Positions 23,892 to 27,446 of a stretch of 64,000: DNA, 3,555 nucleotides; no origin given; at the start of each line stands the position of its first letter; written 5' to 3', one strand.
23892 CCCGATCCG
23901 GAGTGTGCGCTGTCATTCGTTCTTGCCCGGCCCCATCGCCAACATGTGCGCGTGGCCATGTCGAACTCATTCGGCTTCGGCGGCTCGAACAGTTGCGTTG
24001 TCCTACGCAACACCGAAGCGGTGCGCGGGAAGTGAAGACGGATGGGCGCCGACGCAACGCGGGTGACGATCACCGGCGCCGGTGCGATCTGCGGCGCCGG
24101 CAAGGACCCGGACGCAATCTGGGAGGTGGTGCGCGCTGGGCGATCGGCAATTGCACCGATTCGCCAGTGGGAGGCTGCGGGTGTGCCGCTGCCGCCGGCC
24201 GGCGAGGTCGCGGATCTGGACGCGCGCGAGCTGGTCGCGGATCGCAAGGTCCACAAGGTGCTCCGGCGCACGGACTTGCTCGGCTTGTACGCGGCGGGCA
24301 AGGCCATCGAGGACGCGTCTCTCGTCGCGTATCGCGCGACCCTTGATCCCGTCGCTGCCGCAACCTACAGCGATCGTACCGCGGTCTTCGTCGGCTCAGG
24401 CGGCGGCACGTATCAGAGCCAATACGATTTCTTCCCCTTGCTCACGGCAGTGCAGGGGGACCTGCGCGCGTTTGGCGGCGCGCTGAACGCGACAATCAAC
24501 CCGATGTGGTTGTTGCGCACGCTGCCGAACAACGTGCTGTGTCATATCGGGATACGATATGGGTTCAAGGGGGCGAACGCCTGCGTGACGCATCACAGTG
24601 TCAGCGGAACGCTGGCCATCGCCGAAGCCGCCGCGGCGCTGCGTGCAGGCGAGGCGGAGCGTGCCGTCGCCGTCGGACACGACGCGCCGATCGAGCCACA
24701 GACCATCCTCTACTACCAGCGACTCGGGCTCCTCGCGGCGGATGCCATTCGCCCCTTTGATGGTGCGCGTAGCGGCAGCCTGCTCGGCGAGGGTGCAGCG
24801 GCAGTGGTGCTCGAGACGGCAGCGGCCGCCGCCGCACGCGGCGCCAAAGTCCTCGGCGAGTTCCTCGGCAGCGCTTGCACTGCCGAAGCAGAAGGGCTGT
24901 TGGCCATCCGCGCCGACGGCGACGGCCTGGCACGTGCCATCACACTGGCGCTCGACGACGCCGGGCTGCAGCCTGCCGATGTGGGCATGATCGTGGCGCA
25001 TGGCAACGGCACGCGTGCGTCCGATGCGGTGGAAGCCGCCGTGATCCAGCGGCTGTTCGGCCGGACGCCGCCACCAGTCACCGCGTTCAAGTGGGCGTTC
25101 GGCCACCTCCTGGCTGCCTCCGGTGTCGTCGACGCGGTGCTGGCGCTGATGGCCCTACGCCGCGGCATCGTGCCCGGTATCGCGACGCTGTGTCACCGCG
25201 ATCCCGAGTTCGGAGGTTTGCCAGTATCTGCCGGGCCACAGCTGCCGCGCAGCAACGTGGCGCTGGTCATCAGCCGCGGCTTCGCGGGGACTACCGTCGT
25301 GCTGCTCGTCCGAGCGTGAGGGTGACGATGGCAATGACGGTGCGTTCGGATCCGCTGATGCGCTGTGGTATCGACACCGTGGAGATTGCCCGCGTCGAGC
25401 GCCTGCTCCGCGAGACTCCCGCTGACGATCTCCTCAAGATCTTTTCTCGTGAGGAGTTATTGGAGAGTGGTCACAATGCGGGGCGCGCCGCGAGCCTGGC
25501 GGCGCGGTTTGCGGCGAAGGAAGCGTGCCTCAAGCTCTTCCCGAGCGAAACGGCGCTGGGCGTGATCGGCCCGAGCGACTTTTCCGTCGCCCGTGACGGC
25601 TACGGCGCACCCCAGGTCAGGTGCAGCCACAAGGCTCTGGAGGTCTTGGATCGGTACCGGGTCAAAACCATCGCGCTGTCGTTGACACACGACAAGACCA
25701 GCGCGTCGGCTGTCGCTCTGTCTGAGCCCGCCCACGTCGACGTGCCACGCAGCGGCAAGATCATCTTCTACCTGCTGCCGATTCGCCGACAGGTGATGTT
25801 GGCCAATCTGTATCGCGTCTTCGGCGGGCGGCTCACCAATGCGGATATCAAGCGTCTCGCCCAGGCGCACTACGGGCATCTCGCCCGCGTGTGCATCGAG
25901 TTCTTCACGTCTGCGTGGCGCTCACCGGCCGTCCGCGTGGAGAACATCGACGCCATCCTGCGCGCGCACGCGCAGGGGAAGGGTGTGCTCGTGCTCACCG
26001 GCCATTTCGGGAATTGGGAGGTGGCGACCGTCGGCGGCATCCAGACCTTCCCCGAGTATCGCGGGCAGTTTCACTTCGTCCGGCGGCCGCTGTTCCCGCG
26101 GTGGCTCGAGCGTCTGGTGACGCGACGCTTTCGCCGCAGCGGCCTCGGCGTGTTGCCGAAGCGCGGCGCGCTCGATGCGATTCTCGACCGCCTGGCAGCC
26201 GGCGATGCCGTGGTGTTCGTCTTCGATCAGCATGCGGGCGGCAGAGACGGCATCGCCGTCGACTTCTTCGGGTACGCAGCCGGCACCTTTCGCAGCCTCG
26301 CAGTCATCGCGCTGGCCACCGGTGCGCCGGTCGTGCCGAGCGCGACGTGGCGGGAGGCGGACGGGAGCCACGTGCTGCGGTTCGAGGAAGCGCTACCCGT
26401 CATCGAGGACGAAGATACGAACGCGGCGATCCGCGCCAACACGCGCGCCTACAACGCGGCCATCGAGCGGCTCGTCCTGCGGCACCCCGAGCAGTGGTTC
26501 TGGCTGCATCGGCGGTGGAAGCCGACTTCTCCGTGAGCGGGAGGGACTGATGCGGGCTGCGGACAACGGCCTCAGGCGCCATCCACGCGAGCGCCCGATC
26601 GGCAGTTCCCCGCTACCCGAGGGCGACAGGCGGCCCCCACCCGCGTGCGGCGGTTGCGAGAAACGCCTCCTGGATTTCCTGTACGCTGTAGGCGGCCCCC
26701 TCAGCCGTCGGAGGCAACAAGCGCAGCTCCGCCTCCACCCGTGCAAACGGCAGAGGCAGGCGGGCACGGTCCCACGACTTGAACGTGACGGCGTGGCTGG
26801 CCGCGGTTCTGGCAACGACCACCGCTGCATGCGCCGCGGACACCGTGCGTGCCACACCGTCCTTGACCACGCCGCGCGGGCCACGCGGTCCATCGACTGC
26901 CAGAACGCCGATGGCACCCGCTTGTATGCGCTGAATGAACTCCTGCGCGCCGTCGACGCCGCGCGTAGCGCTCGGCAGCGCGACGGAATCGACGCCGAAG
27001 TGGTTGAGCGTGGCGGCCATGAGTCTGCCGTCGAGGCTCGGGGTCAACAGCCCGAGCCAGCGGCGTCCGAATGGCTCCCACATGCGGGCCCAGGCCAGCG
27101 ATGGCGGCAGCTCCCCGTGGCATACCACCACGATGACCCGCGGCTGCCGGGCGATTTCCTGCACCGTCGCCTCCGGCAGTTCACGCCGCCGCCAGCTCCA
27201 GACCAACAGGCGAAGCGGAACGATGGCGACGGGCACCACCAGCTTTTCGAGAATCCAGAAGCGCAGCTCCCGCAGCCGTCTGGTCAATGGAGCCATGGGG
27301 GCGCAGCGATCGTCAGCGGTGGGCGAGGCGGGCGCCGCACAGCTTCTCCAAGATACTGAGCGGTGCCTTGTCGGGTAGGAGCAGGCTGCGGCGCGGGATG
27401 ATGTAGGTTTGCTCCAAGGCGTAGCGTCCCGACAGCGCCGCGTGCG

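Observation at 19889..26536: Complete private FAS-II elongation module embedded in the lipid A / Kdo-core locus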

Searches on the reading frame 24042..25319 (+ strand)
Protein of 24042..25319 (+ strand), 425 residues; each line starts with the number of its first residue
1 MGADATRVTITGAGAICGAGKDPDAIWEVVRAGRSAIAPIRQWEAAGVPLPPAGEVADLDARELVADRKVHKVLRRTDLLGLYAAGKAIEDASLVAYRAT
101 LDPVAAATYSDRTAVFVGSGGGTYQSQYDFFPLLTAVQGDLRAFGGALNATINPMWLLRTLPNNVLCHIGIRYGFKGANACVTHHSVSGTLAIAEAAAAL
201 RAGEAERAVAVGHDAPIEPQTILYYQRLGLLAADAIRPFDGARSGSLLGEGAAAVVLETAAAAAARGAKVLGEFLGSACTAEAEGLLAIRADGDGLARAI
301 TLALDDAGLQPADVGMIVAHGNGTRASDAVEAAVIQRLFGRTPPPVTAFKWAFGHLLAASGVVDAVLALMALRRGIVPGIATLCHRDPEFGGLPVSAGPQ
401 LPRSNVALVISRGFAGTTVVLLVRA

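Call 3: search_protein_families(library=pfam, proteins=[window:24042-25319:+], max_evalue=0.01)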
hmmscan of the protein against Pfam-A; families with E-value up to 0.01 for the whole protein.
window:24042-25319:+ (425 aa): 2 families
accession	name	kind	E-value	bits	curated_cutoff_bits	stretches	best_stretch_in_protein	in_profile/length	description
PF00109.32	ketoacyl-synt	-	7.9e-29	101.4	20.8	1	6-261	2-250/252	Beta-ketoacyl synthase, N-terminal domain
PF02801.28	Ketoacyl-synt_C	-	6.9e-24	84.6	20.8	1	272-380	2-115/119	Beta-ketoacyl synthase, C-terminal domain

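Call 4: search_protein_families(library=ncbifam, proteins=[window:24042-25319:+], max_evalue=0.01)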
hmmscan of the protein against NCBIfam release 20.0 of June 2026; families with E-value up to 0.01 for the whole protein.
window:24042-25319:+ (425 aa): 21 families
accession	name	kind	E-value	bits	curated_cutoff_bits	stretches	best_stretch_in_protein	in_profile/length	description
TIGR03150.1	fabF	equivalog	6.5e-70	235.9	493.75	1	7-423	2-406/407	beta-ketoacyl-ACP synthase II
NF005589.0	PRK07314.1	subfamily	5.6e-65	219.7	387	1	6-424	4-410/413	beta-ketoacyl-ACP synthase II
NF004970.0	PRK06333.1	subfamily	5.2e-54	183.7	525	1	5-423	3-419/424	beta-ketoacyl-ACP synthase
NF006274.0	PRK08439.1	equivalog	3.6e-53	180.8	621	1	6-422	2-402/406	beta-ketoacyl-ACP synthase II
NF058662.1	cispenta_AmcF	equivalog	1.5e-51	175.6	325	1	172-423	115-367/369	cispentacin biosynthesis acyltransferase subunit AmcF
NF004618.0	PRK05952.1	equivalog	1.8e-47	162.1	455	1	111-423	79-380/384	beta-ketoacyl-ACP synthase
NF005916.1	PRK07910.1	equivalog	4.7e-41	141.1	560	1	150-421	135-413/418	KasA/KasB family beta-ketoacyl-ACP synthase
NF005076.0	PRK06501.1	equivalog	2.4e-39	135.5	629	1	8-421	13-418/425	beta-ketoacyl-ACP synthase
NF006587.0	PRK09116.1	equivalog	8.8e-39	133.4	470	1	6-415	2-394/408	beta-ketoacyl-ACP synthase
NF006618.0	PRK09185.1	subfamily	2.5e-35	122.3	407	1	7-423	4-390/394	beta-ketoacyl-ACP synthase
NF006434.0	PRK08722.1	equivalog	2.5e-35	122.2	759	1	6-422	4-410/414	beta-ketoacyl-ACP synthase II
NF005935.0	PRK07967.1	equivalog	2.5e-34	118.8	630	1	7-424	3-402/406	beta-ketoacyl-ACP synthase I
NF005490.0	PRK07103.1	equivalog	4.7e-34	118.1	445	1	6-423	4-410/414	polyketide beta-ketoacyl:acyl carrier protein synthase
NF045894.1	PKS_plus_SDR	equivalog_domain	2.1e-23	82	1740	1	169-379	156-372/1515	type I polyketide synthase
NF040607.1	mycolic_Pks13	equivalog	5.6e-21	73.8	2100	1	170-379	255-471/1680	polyketide synthase Pks13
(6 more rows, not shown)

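Call 11: search_solved_structures(query=window:24042-25319:+, show_alignments=2, max_evalue=1e-10)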
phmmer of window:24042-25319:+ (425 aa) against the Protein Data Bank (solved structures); distinct sequences matched with E-value up to 1e-10: 124 (the best 60 are shown).
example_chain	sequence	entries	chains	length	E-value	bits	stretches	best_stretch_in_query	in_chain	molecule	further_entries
4ls6_A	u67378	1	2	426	6.1e-49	170.4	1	6-422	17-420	3-oxoacyl-[acyl-carrier-protein] synthase 2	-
4ls5_A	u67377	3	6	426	8.7e-49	169.9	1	6-422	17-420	3-oxoacyl-[acyl-carrier-protein] synthase 2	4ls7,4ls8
3o04_A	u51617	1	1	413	1.2e-46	162.9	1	4-421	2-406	beta-keto-acyl carrier protein synthase II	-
5sxo_A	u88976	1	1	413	2e-46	162.1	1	4-421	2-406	3-oxoacyl-[acyl-carrier-protein] synthase 2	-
1e5m_A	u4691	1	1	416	6.8e-44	153.8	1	5-422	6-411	BETA KETOACYL ACYL CARRIER PROTEIN SYNTHASE II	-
1j3n_A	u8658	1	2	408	5.6e-43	150.8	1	7-422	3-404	3-oxoacyl-(acyl-carrier protein) synthase II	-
8z5c_A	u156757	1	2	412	1.7e-42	149.2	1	7-422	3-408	3-oxoacyl-[acyl-carrier-protein] synthase 2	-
8z5e_A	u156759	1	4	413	1.3e-41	146.2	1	6-422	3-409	3-oxoacyl-[acyl-carrier-protein] synthase 2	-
8z5d_A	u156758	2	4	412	1.6e-41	146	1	7-422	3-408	3-oxoacyl-[acyl-carrier-protein] synthase 2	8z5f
2gqd_A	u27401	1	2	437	9.3e-39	136.9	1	6-422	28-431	3-oxoacyl-[acyl-carrier-protein] synthase 2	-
4qav_A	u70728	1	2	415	1.1e-38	136.6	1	6-422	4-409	3-oxoacyl-[acyl-carrier-protein] synthase 2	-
6kxd_A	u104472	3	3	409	2.2e-38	135.6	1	6-423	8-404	Ketosynthase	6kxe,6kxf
9s5h_B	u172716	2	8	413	2.6e-38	135.4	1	2-423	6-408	3-oxoacyl-(Acyl-carrier-protein) synthase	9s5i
8cn8_A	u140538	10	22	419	1.1e-37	133.3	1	6-424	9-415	3-oxoacyl-[acyl-carrier-protein] synthase 2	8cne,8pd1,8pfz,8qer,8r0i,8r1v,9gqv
8cou_A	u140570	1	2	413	1.1e-37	133.3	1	6-424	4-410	3-oxoacyl-[acyl-carrier-protein] synthase 2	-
9s5h_C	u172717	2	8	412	4e-27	98.6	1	5-406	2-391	3-oxoacyl-(Acyl-carrier-protein) synthase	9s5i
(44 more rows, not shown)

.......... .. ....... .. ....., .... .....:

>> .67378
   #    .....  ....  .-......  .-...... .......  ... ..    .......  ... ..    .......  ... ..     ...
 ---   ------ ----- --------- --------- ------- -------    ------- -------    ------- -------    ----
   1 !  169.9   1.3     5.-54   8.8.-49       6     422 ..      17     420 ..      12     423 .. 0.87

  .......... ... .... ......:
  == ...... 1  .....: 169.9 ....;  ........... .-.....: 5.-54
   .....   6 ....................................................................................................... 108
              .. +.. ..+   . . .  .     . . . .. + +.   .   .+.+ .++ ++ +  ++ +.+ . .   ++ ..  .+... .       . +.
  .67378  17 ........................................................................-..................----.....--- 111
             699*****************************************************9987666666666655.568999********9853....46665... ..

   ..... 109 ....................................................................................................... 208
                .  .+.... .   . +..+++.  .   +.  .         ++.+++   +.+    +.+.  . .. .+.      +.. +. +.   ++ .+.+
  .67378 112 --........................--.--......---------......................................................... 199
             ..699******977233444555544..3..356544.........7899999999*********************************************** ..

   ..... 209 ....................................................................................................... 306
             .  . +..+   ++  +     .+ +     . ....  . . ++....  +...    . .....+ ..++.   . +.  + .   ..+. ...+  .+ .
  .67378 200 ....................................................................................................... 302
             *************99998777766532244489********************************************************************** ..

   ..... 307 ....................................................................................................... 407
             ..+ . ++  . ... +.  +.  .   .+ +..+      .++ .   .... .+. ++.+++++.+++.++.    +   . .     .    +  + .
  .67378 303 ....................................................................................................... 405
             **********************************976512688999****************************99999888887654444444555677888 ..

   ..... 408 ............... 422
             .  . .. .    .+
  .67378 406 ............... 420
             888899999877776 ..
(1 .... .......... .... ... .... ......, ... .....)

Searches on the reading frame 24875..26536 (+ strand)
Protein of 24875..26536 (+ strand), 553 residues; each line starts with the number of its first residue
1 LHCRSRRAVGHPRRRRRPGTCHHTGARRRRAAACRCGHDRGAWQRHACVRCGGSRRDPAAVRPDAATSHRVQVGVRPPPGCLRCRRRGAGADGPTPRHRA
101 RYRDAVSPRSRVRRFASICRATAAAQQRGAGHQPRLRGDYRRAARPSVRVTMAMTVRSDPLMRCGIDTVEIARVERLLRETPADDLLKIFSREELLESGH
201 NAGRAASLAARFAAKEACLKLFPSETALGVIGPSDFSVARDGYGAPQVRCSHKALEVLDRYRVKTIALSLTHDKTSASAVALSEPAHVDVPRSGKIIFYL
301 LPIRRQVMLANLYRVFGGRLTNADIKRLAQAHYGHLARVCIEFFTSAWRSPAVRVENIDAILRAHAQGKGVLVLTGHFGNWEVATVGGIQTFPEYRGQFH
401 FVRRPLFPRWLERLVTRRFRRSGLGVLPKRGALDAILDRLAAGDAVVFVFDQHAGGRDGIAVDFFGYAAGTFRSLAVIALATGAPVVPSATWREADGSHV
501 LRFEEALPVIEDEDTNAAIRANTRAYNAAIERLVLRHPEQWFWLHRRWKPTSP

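Call 3: search_protein_families(library=pfam, proteins=[window:24875-26536:+], max_evalue=0.01)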
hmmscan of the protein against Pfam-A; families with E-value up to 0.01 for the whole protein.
window:24875-26536:+ (553 aa): 2 families
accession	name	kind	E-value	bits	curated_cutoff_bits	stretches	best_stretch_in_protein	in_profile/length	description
PF03279.18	Lip_A_acyltrans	-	7.5e-39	134.1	22.3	1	294-549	42-294/295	Bacterial lipid A biosynthesis acyltransferase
PF01648.25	ACPS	-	4.6e-09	36.7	25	1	164-256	2-94/111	4'-phosphopantetheinyl transferase superfamily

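Call 4: search_protein_families(library=ncbifam, proteins=[window:24875-26536:+], max_evalue=0.01)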
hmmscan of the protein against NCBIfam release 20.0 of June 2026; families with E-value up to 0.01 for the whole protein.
window:24875-26536:+ (553 aa): 27 families (the best 25 are shown)
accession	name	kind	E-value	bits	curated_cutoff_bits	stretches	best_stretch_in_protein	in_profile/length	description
NF006270.0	PRK08419.1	equivalog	1.8e-34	119.4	248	1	296-551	35-291/298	lipid A biosynthesis lauroyl acyltransferase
NF005120.0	PRK06553.1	equivalog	4e-27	95.3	273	1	304-549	59-307/308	lipid A biosynthesis lauroyl acyltransferase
NF006432.0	PRK08706.1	equivalog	6.4e-25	88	384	1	294-549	27-279/289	lipid A biosynthesis lauroyl acyltransferase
TIGR02207.1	lipid_A_htrB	subfamily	2.1e-22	79.9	297.8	1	294-550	41-293/303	LpxL/LpxP family Kdo(2)-lipid IV(A) lauroyl/palmitoleoyl acyltransferase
NF006437.0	PRK08733.1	equivalog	6e-21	74.9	540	1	294-549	47-295/306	LpxL/LpxP family Kdo(2)-lipid IV(A) lauroyl/palmitoleoyl acyltransferase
NF004191.0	PRK05646.1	equivalog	1.4e-19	70.4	491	1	294-550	44-297/310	lipid A biosynthesis lauroyl acyltransferase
NF005919.0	PRK07920.1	equivalog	3.7e-19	68.9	209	1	310-548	54-293/311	phosphatidylinositol mannoside acyltransferase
NF005399.0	PRK06946.1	subfamily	1e-17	64.3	343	1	294-550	33-285/294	lipid A biosynthesis lauroyl acyltransferase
NF006487.0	PRK08905.1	equivalog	1e-17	64.2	281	1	293-549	25-274/290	lysophospholipid acyltransferase family protein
NF011250.0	PRK14656.1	equivalog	2.5e-16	59.9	175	1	164-281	5-121/126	holo-[acyl-carrier-protein] synthase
NF000832.0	PRK00070.3-2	equivalog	1.1e-15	58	107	1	164-284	5-115/116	holo-ACP synthase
NF005340.0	PRK06860.1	subfamily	1.5e-15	57.2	398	1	339-550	95-299/309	lipid A biosynthesis lauroyl acyltransferase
NF005150.0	PRK06628.1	equivalog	3.2e-15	56.3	350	1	362-549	107-289/290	lipid A biosynthesis lauroyl acyltransferase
NF011254.0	PRK14660.1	equivalog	5.3e-15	55.5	195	1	163-279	4-119/125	holo-[acyl-carrier-protein] synthase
NF011251.0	PRK14657.1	equivalog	5.9e-15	55.4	165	1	164-283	5-121/123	holo-[acyl-carrier-protein] synthase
TIGR00556.1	pantethn_trn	domain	6.5e-14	52.1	45.35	1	163-282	4-124/128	phosphopantetheine--protein transferase domain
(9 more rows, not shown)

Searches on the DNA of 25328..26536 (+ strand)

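Call 80: search_rna_families(source=L085, start=5800, end=8800, threshold=gathering)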
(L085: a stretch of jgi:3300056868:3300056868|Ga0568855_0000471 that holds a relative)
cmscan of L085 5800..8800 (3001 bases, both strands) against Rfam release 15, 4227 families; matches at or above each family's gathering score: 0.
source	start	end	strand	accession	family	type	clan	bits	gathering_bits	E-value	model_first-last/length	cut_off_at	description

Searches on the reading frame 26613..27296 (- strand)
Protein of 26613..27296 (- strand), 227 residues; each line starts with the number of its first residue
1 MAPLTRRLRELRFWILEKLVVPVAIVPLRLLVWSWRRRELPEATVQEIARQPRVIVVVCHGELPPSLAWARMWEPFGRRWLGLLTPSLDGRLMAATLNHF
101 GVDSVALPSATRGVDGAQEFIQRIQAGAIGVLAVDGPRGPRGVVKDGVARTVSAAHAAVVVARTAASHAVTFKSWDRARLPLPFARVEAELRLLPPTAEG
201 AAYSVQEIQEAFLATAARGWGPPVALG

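Call 8: search_protein_families(library=pfam, proteins=[window:26613-27296:-], max_evalue=0.001)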
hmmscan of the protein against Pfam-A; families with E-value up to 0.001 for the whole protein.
window:26613-27296:- (227 aa): 1 family
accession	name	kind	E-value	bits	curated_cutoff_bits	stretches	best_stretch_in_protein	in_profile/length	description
PF04028.18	DUF374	-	6.8e-12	45.3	26.8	1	77-141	5-69/69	Domain of unknown function (DUF374)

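Call 45: search_protein_families(library=ncbifam, proteins=[window:26613-27296:-], max_evalue=0.01)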
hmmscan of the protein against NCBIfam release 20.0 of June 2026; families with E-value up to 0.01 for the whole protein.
window:26613-27296:- (227 aa): 0 families
